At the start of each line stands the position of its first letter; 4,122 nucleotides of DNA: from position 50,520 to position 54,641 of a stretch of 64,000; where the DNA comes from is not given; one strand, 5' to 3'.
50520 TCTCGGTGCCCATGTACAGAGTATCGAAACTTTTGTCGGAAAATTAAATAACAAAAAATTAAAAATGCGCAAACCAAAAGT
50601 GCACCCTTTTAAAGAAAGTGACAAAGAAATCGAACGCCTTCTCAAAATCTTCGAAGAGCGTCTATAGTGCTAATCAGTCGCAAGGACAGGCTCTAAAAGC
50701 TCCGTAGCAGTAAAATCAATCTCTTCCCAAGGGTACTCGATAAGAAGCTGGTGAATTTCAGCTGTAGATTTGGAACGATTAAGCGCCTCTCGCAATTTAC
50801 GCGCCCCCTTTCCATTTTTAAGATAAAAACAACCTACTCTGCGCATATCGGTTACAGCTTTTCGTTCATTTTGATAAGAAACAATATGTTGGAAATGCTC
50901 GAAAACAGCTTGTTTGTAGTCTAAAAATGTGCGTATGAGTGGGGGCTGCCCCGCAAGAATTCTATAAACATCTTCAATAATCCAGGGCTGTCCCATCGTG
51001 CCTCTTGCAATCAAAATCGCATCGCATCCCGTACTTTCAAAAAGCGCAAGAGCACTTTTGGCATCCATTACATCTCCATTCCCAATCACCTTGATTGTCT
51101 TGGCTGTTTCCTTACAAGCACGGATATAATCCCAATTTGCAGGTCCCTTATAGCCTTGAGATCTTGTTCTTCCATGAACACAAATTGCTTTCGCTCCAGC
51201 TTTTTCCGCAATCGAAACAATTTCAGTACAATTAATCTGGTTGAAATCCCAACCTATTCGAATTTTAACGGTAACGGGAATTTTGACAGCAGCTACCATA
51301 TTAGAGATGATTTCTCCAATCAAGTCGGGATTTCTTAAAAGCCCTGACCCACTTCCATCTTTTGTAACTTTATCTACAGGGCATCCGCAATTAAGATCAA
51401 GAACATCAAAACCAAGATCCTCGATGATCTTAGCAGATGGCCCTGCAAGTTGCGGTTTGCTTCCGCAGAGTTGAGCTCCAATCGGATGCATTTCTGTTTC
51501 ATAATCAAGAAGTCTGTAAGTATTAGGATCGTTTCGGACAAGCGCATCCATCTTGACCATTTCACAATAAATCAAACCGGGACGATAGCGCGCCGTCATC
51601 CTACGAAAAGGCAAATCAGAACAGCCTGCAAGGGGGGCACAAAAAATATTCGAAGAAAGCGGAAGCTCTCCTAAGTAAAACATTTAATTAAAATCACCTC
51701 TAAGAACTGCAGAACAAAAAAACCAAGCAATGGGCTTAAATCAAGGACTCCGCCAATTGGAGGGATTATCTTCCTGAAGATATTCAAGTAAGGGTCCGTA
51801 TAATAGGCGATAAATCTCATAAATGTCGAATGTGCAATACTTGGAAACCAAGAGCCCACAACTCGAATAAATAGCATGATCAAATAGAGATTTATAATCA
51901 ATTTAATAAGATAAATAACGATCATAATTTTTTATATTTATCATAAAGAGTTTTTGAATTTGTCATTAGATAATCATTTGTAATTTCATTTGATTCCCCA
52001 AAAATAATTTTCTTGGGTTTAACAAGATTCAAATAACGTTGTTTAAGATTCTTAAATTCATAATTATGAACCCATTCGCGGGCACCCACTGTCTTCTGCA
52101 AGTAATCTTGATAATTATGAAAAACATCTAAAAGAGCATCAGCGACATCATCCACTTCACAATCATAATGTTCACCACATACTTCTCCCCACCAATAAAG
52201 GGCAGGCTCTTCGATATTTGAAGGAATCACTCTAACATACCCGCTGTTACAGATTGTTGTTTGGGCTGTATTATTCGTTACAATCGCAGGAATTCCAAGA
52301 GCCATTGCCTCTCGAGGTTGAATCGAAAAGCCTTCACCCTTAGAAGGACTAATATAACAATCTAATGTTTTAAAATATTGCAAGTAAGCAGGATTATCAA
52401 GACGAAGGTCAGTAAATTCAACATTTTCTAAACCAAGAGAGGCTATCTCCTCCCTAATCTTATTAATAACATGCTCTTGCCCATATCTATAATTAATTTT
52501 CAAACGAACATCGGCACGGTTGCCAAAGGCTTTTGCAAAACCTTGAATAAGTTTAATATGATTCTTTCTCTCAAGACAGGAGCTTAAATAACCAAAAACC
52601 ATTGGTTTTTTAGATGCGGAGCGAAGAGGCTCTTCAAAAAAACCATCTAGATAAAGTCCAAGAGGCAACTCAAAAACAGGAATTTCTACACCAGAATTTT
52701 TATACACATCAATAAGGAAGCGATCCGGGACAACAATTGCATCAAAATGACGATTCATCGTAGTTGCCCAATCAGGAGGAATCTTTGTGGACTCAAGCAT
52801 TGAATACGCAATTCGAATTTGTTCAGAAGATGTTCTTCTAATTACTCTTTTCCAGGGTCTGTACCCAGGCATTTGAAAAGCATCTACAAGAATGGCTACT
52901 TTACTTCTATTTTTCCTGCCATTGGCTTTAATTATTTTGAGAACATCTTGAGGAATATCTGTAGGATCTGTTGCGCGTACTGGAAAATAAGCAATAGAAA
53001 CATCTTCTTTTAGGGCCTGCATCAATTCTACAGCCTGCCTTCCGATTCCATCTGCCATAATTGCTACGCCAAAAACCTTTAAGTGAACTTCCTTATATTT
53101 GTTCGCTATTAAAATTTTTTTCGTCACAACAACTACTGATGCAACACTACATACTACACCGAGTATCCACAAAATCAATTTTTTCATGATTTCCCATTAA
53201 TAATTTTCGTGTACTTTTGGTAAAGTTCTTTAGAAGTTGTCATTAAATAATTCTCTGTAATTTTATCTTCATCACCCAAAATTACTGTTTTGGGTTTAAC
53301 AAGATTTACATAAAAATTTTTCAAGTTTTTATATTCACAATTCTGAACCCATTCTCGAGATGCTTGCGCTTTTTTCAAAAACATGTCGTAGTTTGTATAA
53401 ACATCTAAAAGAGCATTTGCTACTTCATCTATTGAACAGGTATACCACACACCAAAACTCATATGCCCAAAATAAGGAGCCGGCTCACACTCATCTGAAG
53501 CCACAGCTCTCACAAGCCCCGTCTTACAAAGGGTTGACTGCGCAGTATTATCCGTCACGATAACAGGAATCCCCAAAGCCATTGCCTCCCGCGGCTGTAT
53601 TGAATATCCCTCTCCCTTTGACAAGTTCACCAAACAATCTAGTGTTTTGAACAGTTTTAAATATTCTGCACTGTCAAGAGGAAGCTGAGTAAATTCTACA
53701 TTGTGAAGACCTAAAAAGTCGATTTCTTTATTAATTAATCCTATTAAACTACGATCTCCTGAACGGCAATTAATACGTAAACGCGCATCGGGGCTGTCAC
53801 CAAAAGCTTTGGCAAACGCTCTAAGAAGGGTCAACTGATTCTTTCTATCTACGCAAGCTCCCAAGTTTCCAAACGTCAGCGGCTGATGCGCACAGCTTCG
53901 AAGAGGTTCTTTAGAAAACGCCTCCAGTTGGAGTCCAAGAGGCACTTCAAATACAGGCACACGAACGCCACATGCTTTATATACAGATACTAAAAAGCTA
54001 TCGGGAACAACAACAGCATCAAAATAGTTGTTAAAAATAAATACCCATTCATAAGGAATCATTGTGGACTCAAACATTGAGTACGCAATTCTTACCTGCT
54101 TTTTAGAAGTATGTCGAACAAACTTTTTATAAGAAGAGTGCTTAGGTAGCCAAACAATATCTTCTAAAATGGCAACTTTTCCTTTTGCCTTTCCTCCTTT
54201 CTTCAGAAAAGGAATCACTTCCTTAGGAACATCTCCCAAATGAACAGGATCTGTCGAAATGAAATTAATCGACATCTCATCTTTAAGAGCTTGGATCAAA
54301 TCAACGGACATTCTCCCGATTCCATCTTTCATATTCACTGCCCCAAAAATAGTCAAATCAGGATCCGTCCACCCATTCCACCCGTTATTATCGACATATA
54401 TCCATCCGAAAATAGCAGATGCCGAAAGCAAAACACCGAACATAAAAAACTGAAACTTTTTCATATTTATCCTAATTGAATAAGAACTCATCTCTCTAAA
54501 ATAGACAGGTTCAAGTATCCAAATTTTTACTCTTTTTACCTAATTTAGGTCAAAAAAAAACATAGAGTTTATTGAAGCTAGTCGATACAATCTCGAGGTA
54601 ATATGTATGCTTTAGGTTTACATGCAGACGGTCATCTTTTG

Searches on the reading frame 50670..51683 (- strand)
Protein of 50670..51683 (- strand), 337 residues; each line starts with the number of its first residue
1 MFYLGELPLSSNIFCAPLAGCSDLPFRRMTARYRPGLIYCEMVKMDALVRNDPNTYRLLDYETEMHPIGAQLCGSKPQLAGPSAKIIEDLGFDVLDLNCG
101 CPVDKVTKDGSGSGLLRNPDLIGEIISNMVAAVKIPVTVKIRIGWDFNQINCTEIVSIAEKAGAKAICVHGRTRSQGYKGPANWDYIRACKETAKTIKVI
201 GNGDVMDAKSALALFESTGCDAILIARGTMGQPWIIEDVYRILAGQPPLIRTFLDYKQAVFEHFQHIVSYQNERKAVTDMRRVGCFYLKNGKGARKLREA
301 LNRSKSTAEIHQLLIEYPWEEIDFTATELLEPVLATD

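Call 29: search_protein_families(library=pfam, proteins=[window:50670-51683:-], max_evalue=0.0001)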
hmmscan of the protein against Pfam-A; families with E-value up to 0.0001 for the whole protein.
window:50670-51683:- (337 aa): 1 family
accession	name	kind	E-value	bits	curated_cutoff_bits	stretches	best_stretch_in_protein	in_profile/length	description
PF01207.24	Dus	-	7.5e-81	272.1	20.4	1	15-312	2-300/311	Dihydrouridine synthase (Dus)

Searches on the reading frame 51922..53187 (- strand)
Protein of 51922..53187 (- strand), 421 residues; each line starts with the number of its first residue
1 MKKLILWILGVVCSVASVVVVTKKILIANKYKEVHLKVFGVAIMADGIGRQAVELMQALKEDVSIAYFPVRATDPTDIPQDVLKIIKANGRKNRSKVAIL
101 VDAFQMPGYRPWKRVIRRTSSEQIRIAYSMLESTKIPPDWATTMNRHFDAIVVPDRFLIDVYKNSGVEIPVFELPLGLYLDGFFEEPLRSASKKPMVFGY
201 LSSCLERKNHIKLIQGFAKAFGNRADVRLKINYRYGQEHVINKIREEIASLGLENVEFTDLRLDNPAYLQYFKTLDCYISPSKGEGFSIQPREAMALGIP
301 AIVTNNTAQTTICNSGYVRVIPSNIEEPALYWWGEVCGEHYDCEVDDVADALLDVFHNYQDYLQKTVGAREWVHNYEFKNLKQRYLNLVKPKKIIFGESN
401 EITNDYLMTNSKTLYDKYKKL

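Call 30: search_protein_families(library=pfam, proteins=[window:51922-53187:-], max_evalue=0.0001)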
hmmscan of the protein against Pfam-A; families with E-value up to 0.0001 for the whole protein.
window:51922-53187:- (421 aa): 2 families
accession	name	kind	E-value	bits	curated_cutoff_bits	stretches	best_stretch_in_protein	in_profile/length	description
PF00534.26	Glycos_transf_1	-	1.7e-12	47.6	26.4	1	192-317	12-135/172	Glycosyl transferases group 1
PF13692.12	Glyco_trans_1_4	-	2.9e-11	44.2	27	1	199-314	5-116/142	Glycosyl transferases group 1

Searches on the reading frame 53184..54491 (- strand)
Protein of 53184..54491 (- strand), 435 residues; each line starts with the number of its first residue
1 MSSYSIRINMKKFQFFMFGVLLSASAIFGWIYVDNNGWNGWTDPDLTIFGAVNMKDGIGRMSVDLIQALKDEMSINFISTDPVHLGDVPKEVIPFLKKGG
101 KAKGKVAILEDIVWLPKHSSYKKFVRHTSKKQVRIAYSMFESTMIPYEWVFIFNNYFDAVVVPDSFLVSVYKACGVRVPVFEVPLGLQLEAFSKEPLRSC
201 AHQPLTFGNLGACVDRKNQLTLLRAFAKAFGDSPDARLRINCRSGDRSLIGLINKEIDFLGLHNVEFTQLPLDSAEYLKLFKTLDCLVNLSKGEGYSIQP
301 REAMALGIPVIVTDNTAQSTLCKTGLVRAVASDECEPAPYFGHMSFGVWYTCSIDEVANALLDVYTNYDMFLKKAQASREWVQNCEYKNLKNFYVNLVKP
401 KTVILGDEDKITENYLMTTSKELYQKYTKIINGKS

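Call 30: search_protein_families(library=pfam, proteins=[window:53184-54491:-], max_evalue=0.0001)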
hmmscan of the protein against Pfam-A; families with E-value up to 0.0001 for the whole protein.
window:53184-54491:- (435 aa): 2 families
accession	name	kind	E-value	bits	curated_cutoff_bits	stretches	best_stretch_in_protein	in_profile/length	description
PF13692.12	Glyco_trans_1_4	-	6.7e-10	39.8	27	1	207-325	7-121/142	Glycosyl transferases group 1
PF00534.26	Glycos_transf_1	-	1.3e-08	35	26.4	1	205-317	16-126/172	Glycosyl transferases group 1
